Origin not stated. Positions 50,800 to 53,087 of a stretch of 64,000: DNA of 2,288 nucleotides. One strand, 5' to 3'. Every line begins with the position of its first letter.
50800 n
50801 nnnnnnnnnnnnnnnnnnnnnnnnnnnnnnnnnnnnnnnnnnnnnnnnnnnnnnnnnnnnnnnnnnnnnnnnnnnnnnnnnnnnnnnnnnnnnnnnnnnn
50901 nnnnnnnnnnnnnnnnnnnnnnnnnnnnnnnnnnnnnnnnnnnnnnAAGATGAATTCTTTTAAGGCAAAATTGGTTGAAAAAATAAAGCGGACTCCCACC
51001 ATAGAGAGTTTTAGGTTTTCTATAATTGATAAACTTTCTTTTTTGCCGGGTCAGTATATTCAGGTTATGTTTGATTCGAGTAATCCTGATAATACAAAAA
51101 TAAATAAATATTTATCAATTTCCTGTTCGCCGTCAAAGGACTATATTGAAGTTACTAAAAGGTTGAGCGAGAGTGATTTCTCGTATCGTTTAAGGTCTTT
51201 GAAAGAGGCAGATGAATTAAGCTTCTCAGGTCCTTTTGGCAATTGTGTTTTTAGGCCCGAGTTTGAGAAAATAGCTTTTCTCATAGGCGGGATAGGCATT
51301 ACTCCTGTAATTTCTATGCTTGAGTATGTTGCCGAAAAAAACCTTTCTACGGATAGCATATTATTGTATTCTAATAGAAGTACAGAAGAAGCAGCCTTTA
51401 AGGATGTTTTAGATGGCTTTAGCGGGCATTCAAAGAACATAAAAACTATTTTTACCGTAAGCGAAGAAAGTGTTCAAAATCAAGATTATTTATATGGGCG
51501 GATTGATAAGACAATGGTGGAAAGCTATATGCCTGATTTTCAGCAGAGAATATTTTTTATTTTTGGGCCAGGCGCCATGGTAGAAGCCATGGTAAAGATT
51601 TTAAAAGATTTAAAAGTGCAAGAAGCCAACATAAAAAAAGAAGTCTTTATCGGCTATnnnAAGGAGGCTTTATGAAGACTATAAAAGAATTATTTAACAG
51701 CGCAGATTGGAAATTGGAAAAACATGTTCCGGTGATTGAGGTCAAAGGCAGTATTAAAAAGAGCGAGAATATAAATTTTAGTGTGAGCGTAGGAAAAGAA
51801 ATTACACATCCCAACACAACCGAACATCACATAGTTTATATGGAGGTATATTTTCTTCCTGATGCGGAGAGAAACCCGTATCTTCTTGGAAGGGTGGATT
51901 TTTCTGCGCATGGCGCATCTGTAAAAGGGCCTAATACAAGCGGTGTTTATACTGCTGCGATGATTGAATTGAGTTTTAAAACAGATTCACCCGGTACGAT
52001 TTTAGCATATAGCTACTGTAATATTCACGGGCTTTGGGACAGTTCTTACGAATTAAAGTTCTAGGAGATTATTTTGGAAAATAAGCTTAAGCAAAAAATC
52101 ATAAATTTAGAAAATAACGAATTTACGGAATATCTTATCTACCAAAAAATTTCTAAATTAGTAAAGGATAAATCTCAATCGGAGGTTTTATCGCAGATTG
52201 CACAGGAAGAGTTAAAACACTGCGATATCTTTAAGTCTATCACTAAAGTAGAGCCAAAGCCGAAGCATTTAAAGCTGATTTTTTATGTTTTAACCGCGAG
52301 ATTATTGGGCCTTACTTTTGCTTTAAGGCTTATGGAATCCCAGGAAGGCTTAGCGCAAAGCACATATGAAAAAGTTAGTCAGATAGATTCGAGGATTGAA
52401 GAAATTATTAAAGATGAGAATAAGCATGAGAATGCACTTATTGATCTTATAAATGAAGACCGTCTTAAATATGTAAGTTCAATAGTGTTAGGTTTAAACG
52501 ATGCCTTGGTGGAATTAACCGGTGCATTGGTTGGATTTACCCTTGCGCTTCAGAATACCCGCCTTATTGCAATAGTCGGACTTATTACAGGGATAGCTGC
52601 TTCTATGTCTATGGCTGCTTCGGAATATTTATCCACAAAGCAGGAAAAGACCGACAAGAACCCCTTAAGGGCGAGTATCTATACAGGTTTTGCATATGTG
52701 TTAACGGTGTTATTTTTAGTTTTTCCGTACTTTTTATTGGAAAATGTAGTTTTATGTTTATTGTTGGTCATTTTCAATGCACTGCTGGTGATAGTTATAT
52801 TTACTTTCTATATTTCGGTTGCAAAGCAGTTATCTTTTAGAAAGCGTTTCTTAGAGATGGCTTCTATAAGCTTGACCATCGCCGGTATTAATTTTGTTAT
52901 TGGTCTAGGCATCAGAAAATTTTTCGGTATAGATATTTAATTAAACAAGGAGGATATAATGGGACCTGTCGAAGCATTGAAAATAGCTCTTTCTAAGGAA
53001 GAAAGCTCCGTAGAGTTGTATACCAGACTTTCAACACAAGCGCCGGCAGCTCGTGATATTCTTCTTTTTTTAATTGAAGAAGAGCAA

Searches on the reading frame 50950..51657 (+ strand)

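Call 14: search_protein_families(library=pfam, proteins=[window:50950-51657:+], max_evalue=0.001)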
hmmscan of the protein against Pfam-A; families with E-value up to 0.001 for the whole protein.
window:50950-51657:+ (236 aa): 3 families
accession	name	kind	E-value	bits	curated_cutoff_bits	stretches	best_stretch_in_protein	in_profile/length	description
PF00175.26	NAD_binding_1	-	3e-13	50.8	22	1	111-215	2-108/109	Oxidoreductase NAD-binding domain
PF00970.30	FAD_binding_6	-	1.5e-05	25.7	21.1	1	6-99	2-97/99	Oxidoreductase FAD-binding domain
PF08030.17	NAD_binding_6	-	0.00095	19.7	22.2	0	105-192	1-98/156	Ferric reductase NAD binding domain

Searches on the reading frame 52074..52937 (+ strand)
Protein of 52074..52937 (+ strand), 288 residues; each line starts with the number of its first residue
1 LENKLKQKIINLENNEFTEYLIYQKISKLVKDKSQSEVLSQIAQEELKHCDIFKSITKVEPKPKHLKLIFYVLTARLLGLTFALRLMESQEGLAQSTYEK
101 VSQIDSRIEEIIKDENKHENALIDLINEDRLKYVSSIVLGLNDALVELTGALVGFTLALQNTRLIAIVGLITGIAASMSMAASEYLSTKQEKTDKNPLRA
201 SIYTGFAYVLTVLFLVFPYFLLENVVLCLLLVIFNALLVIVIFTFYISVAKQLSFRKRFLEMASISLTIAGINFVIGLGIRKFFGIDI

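Call 14: search_protein_families(library=pfam, proteins=[window:52074-52937:+], max_evalue=0.001)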
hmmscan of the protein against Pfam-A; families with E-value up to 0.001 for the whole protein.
window:52074-52937:+ (288 aa): 3 families
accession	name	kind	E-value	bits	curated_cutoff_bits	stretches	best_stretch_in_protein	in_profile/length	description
PF01988.24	VIT1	-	3.5e-14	53.6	28.1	2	135-192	2-60/214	VIT family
PF02915.23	Rubrerythrin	-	1.5e-05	25.8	22.8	0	15-122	9-133/137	Rubrerythrin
PF03232.19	COQ7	-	5.3e-05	23.3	23.5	0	20-83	18-82/169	Ubiquinone biosynthesis protein COQ7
